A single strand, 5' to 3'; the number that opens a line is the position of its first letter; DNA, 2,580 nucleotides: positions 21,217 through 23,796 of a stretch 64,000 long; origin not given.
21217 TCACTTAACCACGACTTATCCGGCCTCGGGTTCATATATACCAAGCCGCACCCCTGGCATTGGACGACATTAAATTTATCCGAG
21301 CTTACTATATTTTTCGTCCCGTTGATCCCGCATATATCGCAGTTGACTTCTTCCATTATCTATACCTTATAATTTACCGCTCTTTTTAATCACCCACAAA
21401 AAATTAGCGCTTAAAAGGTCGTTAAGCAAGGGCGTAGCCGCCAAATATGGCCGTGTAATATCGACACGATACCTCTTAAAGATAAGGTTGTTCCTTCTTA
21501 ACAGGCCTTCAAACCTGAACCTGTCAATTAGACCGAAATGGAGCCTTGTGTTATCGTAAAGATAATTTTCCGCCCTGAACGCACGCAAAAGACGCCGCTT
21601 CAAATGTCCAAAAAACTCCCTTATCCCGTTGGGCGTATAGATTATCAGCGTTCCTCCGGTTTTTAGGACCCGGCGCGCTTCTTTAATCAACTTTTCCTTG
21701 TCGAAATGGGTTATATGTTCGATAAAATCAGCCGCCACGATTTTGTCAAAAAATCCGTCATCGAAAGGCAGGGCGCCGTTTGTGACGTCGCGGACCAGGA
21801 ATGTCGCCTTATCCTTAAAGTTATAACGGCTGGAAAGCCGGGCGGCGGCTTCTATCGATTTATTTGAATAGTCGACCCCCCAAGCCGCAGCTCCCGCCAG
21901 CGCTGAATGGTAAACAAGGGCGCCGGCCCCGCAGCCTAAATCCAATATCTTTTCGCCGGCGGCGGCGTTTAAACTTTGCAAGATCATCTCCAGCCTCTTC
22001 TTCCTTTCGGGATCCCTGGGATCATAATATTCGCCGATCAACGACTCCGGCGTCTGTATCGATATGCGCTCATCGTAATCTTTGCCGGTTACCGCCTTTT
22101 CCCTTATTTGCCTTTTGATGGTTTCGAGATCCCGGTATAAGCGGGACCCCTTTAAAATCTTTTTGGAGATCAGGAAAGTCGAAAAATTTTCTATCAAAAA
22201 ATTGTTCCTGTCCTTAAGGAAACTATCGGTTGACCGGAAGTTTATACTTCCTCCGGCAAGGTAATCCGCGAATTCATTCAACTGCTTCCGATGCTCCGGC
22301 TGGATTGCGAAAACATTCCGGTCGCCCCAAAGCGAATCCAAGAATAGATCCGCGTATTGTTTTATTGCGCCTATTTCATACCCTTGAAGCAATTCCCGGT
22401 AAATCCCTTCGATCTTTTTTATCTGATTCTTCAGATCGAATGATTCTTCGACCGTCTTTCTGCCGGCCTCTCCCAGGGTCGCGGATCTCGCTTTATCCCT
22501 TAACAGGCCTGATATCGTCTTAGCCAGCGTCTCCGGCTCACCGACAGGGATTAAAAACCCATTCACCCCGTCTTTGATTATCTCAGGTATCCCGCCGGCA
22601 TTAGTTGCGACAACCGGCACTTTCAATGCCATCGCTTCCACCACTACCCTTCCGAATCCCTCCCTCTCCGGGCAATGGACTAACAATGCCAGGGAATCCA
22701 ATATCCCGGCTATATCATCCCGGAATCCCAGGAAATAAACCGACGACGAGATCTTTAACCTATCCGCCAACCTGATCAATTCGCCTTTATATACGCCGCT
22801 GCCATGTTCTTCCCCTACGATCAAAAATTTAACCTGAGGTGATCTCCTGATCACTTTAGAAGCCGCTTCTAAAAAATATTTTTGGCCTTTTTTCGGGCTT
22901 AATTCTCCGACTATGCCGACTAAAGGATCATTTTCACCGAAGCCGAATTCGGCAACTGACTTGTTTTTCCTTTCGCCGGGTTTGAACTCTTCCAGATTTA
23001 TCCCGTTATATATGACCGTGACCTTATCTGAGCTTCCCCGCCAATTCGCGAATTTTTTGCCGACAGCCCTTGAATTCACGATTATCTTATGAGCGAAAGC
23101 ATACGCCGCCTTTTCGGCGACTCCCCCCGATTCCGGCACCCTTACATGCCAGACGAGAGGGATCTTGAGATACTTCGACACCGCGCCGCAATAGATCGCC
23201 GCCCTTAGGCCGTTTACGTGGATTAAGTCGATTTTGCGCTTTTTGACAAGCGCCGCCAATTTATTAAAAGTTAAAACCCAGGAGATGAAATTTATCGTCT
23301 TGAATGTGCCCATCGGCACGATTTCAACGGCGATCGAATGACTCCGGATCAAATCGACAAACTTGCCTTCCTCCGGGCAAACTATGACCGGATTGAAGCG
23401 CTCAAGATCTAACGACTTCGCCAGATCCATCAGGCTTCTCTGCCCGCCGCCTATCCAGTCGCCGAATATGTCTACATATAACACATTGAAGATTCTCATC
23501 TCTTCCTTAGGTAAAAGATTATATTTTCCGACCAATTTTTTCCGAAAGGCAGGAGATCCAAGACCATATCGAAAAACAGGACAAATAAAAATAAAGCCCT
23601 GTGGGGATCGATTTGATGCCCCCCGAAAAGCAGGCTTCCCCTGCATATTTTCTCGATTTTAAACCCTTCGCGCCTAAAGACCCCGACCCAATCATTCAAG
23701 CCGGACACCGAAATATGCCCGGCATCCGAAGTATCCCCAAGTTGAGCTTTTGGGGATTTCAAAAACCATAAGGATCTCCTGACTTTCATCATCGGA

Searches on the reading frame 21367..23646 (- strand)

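Call 64: search_protein_families(library=pfam, proteins=[window:21367-23646:-], max_evalue=0.0001)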
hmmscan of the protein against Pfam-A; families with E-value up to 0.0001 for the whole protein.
window:21367-23646:- (759 aa): 15 families
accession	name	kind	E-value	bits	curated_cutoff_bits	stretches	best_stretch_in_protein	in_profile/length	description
PF00534.26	Glycos_transf_1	-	2.9e-39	134.8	26.4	1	229-397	4-171/172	Glycosyl transferases group 1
PF13692.12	Glyco_trans_1_4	-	8.1e-35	120.6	27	1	241-384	2-142/142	Glycosyl transferases group 1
PF13439.12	Glyco_transf_4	-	6.6e-20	72.3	28.5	1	65-219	1-169/170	Glycosyltransferase Family 4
PF13847.12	Methyltransf_31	-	1.3e-18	67.6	27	1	563-683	3-123/145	Methyltransferase domain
PF13649.12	Methyltransf_25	-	4.6e-18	66.1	27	1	567-665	1-97/97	Methyltransferase domain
PF08241.18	Methyltransf_11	-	8.1e-18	65.3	21.2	1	568-669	1-95/95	Methyltransferase domain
PF08242.18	Methyltransf_12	-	2.1e-12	48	30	1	568-667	1-98/98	Methyltransferase domain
PF13489.12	Methyltransf_23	-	2e-11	44.3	27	1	560-720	19-158/164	Methyltransferase domain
PF02353.26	CMAS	-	4.6e-11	43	27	1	549-671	48-166/273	Mycolic acid cyclopropane synthetase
PF13579.12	Glyco_trans_4_4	-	2.2e-09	38.3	29.7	1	66-215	1-158/158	Glycosyl transferase 4-like domain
PF05175.20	MTS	-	1.2e-08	35.2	23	1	554-670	22-139/170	Methyltransferase small domain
PF20706.3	GT4-conflict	-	1.7e-07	31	26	1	233-363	193-326/385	Family 4 Glycosyltransferase in conflict systems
PF01209.24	Ubie_methyltran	-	4.6e-07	29.9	20.1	1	554-669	38-151/233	ubiE/COQ5 methyltransferase family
PF06325.19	PrmA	-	1.7e-05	24.9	22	1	561-669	159-258/296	Ribosomal protein L11 methyltransferase (PrmA)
PF13524.12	Glyco_trans_1_2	-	1.9e-05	25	25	1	265-413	8-143/144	Glycosyl transferase-like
